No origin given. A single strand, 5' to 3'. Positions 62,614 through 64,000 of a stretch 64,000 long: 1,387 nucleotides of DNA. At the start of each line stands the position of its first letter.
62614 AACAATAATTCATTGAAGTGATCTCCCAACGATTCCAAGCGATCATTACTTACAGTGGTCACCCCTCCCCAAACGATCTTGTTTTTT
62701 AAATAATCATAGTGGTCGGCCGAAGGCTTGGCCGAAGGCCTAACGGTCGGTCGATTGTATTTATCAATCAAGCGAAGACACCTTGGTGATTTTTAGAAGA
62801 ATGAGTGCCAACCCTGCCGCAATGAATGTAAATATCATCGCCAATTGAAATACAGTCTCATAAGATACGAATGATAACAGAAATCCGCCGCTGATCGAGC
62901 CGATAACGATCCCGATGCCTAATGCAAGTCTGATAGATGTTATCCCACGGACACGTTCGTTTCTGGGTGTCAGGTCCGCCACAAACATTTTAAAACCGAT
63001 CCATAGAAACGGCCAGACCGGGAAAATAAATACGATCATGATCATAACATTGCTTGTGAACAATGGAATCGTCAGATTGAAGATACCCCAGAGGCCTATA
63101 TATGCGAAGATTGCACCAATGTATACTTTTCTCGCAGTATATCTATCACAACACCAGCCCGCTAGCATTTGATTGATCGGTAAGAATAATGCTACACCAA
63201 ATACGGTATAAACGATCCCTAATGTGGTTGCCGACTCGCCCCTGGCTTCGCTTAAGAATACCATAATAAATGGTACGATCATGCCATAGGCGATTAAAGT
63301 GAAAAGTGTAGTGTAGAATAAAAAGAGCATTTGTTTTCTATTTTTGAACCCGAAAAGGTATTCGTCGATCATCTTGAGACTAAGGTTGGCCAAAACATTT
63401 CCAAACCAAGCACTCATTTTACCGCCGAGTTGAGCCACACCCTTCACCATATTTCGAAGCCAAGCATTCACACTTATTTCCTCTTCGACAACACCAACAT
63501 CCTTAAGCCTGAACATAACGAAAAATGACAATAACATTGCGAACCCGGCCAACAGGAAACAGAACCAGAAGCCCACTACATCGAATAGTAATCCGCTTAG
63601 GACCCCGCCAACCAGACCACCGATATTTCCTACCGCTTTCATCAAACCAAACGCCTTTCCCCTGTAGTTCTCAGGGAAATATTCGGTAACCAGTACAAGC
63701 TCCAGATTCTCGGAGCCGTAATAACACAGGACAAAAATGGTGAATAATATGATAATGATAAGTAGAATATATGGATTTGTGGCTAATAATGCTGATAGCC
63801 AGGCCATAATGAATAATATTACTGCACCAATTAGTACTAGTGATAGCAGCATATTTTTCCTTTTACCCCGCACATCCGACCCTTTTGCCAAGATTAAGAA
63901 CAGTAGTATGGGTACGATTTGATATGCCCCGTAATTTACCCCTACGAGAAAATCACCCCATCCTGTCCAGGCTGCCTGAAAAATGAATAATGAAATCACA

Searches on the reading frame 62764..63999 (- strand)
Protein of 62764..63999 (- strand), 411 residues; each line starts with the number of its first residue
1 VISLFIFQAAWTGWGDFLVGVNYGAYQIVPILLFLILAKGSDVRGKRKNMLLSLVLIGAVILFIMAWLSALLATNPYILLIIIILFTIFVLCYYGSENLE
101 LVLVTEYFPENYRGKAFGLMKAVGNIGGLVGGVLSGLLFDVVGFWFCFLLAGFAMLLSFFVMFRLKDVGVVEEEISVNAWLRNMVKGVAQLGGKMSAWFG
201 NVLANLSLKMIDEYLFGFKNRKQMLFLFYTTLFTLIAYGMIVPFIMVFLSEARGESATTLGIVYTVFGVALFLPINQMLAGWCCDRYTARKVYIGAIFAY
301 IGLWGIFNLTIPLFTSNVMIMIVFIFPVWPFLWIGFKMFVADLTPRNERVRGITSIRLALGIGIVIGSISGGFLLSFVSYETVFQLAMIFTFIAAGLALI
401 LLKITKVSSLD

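Call 51: search_protein_families(library=pfam, proteins=[window:62764-63999:-], max_evalue=0.0001)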
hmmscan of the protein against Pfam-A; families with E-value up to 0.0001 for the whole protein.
window:62764-63999:- (411 aa): 2 families
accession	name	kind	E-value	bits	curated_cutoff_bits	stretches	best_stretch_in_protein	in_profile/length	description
PF07690.21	MFS_1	-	9.3e-29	100.9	33.4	2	12-270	27-250/347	Major Facilitator Superfamily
PF00083.30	Sugar_tr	-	2.2e-06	27.3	22.3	1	35-165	305-437/452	Sugar (and other) transporter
